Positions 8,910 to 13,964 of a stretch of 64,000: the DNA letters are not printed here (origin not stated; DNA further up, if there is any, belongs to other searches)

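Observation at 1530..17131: Tc-toxin-like B/C 'cocoon' module with Sec signal peptides and no TcA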

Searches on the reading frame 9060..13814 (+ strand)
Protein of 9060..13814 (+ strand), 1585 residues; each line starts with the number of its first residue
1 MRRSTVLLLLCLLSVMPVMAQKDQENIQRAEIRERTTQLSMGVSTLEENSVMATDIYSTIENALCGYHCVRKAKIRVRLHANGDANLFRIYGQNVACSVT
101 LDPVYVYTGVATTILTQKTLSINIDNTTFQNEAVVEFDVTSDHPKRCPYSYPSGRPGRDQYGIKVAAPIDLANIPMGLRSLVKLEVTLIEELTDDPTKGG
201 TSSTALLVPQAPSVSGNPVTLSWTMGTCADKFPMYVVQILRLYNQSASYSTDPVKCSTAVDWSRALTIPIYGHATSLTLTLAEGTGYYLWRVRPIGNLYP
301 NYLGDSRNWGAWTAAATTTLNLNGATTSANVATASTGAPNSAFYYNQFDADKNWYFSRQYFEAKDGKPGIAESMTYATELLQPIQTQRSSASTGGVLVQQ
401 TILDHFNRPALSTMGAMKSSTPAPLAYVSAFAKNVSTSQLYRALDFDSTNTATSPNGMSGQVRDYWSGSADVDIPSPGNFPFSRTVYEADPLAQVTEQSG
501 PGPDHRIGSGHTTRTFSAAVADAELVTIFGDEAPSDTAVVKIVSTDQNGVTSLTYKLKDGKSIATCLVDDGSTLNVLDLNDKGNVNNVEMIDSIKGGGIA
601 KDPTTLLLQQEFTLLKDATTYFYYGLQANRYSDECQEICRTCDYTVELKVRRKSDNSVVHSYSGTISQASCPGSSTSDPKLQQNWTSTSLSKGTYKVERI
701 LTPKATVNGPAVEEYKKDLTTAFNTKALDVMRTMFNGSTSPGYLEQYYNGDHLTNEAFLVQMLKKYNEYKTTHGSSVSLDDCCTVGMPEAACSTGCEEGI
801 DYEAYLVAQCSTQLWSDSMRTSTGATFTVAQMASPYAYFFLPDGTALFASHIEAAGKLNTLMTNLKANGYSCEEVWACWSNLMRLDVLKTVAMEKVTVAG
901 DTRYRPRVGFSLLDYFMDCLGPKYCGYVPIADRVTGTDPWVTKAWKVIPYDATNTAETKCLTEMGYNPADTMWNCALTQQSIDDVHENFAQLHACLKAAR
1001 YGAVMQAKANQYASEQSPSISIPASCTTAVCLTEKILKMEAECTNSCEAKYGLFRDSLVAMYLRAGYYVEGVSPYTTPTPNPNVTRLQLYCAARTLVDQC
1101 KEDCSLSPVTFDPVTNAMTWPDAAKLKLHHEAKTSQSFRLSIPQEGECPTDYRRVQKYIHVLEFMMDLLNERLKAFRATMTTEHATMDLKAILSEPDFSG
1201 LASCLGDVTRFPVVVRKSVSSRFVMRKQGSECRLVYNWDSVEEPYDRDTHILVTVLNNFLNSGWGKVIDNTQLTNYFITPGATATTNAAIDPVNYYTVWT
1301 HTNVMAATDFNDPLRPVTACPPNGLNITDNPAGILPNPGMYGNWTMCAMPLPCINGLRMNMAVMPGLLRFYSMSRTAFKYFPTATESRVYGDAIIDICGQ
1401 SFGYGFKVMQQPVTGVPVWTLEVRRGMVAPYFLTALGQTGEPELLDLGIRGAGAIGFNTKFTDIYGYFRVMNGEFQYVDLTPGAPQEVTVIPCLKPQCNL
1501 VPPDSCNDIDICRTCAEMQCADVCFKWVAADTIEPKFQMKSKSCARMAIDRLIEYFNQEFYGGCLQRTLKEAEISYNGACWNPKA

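Call 27: find_homologous_proteins(query=window:9060-13814:+, max_evalue=0.001)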
Query window:9060-13814:+ (1585 aa): 51 proteins with E <= 0.001 among 8000 candidates.
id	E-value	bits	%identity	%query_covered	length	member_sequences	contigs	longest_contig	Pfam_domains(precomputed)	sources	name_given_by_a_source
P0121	0.0e+0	3707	100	100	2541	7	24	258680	PF20041.6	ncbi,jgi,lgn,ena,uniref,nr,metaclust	ncbi:MAG: hypothetical protein J0I17_12320 ['Candidatus Kapabacteria' thiocyanatum]|uniref:Uncharact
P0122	0.0e+0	3364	90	100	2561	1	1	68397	PF20041.6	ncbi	-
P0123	0.0e+0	3353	89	100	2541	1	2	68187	-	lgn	-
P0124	0.0e+0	3192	84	100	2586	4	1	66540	PF20041.6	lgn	-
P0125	0.0e+0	1994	90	61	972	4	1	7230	PF20041.6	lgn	-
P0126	0.0e+0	1935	55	100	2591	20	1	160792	PF20041.6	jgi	-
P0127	0.0e+0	1093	38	100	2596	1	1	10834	PF05593.20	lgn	-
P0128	1.5e-208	714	32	92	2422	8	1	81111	-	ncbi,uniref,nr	ncbi:MAG: hypothetical protein BGO89_06155 [Candidatus Kapaibacterium thiocyanatum]|uniref:Uncharact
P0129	3.8e-205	702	30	99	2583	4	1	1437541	PF05593.20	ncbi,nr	ncbi:MAG: RHS repeat protein [Ignavibacteria bacterium]|nr:RHS repeat protein [Ignavibacteria bacter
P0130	3.9e-145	503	32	72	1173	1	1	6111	-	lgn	-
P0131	3.1e-105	371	30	64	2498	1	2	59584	PF02412.24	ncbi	-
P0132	2.7e-101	358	29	71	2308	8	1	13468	-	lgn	-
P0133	1.2e-97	346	28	74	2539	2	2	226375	PF05593.20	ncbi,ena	-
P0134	1.2e-96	343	29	59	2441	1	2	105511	PF05593.20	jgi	-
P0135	1.4e-86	309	28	75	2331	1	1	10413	-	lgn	-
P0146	2.6e-69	252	26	79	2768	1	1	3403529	PF02412.24,PF05593.20,PF25023.2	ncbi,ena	-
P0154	1.1e-57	214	35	26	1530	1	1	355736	-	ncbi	-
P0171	5.8e-10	55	29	13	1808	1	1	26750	PF20041.6,PF19081.7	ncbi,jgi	jgi:RHS repeat-associated protein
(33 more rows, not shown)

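Call 32: find_encoding_contigs(protein=P0126, flank=10000, max_places=1)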
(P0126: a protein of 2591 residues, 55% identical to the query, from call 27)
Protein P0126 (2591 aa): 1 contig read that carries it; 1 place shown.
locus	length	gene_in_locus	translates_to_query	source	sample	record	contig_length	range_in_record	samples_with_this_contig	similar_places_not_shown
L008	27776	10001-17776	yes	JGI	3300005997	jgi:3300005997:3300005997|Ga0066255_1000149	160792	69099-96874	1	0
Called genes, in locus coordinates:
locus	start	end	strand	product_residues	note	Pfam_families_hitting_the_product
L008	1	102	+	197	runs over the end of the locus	PF03938:OmpH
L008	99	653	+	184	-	-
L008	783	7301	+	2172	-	-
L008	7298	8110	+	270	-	-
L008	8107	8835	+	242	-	-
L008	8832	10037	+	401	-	PF13620:CarboxypepD_reg, PF03781:FGE-sulfatase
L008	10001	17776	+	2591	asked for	PF20041:DUF6443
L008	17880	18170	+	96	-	-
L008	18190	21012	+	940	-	PF05593:RHS_repeat (faint)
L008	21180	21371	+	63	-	-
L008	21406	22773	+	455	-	PF09348:DUF1990 (weak)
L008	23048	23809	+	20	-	-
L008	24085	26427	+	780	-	PF01839:FG-GAP (faint), PF13517:FG-GAP_3, PF07593:UnbV_ASPIC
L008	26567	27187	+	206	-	PF03938:OmpH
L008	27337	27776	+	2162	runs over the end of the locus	-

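Call 59: search_protein_families(library=pfam, proteins=[L008:99-650:+, L008:8107-8832:+, L008:8832-10034:+], max_evalue=0.1)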
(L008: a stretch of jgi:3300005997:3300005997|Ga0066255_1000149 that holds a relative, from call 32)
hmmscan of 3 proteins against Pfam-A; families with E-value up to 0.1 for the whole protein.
L008:99-650:+ (184 aa): 0 families

L008:8107-8832:+ (242 aa): 1 family
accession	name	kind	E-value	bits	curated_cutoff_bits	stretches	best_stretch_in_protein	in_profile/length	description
PF23954.1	DUF7283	-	0.045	14.1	27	1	140-231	33-125/142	Family of unknown function (DUF7283)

L008:8832-10034:+ (401 aa): 7 families
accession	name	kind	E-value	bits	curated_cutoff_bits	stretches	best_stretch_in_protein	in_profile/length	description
PF03781.23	FGE-sulfatase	-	2.9e-34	119.3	23.3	1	150-399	3-255/255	Sulfatase-modifying factor enzyme 1-like domain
PF13620.12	CarboxypepD_reg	-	2.8e-08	34.5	32.3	1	65-115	1-56/82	Carboxypeptidase regulatory-like domain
PF13715.12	CarbopepD_reg_2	-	7.7e-05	23.1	32.2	1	66-113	1-50/88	CarboxypepD_reg-like domain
PF17210.9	SdrD_B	-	0.00044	20.8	29.7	1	76-117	22-68/112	SdrD B-like domain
PF09430.16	EMC7_beta-sandw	-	0.0011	19.6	26.6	1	82-133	11-66/122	ER membrane protein complex subunit 7, beta-sandwich domain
PF16371.11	MetallophosN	-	0.024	15.3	35.6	1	68-109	1-40/77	N terminal of Calcineurin-like phosphoesterase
PF14686.12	fn3_3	-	0.054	13.7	24.4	0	91-111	29-49/75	Polysaccharide lyase family 4, domain II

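Call 114: find_encoding_contigs(protein=P0129, flank=10000, max_places=1)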
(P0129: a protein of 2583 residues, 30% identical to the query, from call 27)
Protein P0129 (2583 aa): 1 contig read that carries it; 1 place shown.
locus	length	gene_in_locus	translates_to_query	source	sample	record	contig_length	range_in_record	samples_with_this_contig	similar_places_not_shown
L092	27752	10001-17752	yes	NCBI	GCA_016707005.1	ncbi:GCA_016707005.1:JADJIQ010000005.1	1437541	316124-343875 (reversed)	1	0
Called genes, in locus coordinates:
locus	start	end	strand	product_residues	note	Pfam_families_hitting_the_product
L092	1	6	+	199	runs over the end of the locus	PF03938:OmpH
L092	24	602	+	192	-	-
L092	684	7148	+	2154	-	-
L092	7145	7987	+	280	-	-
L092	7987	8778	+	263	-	-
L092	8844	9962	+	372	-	PF22904:NOMO1-like_2nd (weak), PF13620:CarboxypepD_reg, PF13715:CarbopepD_reg_2 (weak), PF03781:FGE-sulfatase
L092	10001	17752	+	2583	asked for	PF05593:RHS_repeat (faint)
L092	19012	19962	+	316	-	-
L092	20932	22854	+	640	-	PF02463:SMC_N (weak), PF13175:AAA_15, PF13476:AAA_23, PF13555:AAA_29 (weak), PF13175:AAA_15, PF11398:DUF2813 (weak), PF13304:AAA_21, PF20469:OLD-like_TOPRIM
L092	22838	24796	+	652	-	PF00580:UvrD-helicase, PF13245:AAA_19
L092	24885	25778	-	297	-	-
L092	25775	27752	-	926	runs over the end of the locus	PF20464:MmeI_N, PF20465:MmeI_hel, PF20473:MmeI_Mtase, PF20466:MmeI_TRD, PF20467:MmeI_C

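Call 115: find_encoding_contigs(protein=P0146, flank=10000, max_places=1)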
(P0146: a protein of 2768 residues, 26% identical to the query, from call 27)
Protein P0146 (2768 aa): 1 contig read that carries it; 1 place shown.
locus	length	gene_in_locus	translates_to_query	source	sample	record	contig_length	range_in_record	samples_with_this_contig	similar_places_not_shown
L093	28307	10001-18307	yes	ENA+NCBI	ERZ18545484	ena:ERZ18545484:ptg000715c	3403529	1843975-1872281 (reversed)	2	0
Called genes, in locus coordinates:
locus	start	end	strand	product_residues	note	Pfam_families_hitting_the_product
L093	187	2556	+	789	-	PF13517:FG-GAP_3, PF07593:UnbV_ASPIC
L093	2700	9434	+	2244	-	-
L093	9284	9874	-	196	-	-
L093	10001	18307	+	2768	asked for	PF05593:RHS_repeat (faint), PF25023:TEN_YD-shell (faint), PF02412:TSP_3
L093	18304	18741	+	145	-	PF10004:DUF2247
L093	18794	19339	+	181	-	-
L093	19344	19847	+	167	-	-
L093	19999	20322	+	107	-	-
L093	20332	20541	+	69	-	-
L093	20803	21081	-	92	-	-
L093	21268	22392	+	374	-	-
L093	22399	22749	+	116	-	-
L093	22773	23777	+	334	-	-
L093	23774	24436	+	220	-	-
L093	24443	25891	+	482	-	PF12639:Colicin-DNase, PF14414:WHH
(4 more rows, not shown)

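Call 116: find_encoding_contigs(protein=P0171, flank=10000, max_places=1)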
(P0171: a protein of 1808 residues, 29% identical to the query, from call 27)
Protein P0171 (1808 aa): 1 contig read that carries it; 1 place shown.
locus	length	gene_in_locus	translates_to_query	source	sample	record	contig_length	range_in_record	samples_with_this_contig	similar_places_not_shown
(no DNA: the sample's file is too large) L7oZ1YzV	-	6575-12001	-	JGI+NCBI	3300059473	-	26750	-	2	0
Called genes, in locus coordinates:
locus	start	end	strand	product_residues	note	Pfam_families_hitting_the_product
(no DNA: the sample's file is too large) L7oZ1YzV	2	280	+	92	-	?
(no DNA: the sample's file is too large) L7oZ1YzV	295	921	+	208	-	PF03938:OmpH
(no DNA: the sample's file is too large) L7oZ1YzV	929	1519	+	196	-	-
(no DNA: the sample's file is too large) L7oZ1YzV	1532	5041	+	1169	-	-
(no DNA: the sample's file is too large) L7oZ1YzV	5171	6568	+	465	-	PF05593:RHS_repeat (weak)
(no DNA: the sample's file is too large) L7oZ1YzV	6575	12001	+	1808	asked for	PF20041:DUF6443 (faint), PF19081:Ig_7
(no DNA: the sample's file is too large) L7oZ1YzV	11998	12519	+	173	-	-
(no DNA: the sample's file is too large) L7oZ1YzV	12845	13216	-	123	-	-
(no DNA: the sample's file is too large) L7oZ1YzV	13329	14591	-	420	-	PF00072:Response_reg (weak), PF07228:SpoIIE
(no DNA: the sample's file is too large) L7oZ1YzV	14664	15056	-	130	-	-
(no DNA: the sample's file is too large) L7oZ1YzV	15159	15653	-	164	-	PF00903:Glyoxalase, PF22677:Ble-like_N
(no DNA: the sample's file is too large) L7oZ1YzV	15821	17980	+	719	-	PF13231:PMT_2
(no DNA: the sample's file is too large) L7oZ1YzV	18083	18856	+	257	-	PF16526:CLZ (weak), PF24481:CT398_CC, PF02591:Zn_ribbon_9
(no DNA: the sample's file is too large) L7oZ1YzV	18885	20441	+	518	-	-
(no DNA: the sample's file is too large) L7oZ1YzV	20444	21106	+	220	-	PF01564:Spermine_synth, PF08241:Methyltransf_11 (weak), PF13649:Methyltransf_25 (weak)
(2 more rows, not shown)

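Call 117: find_encoding_contigs(protein=P0154, flank=10000, max_places=1)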
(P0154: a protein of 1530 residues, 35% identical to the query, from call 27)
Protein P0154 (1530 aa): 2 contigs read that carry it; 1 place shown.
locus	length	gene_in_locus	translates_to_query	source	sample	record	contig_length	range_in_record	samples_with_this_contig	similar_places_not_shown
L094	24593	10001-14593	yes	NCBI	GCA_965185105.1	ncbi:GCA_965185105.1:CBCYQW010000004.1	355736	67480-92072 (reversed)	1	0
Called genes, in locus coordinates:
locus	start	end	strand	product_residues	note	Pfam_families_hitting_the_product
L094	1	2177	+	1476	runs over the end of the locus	-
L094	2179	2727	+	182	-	PF03938:OmpH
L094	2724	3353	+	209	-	-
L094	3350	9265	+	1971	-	-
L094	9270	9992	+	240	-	-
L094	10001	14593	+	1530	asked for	-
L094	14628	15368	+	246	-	PF26696:PTL_trimer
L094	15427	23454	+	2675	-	PF00801:PKD (faint), PF18911:PKD_4 (weak), PF05593:RHS_repeat (faint), PF15637:Tox-HNH-HHH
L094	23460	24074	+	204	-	PF09346:SMI1_KNR4 (weak)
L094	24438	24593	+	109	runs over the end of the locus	PF11950:DUF3467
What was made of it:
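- In the reverse test, 4 of 4 proteins found through the P3 module have a P1-like gene upstream (calls 114-117). Orphan toxin/immunity cassettes (WHH/SUKH, Imm8, HNH/SMI1) lie downstream in related loci (calls 115, 117).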
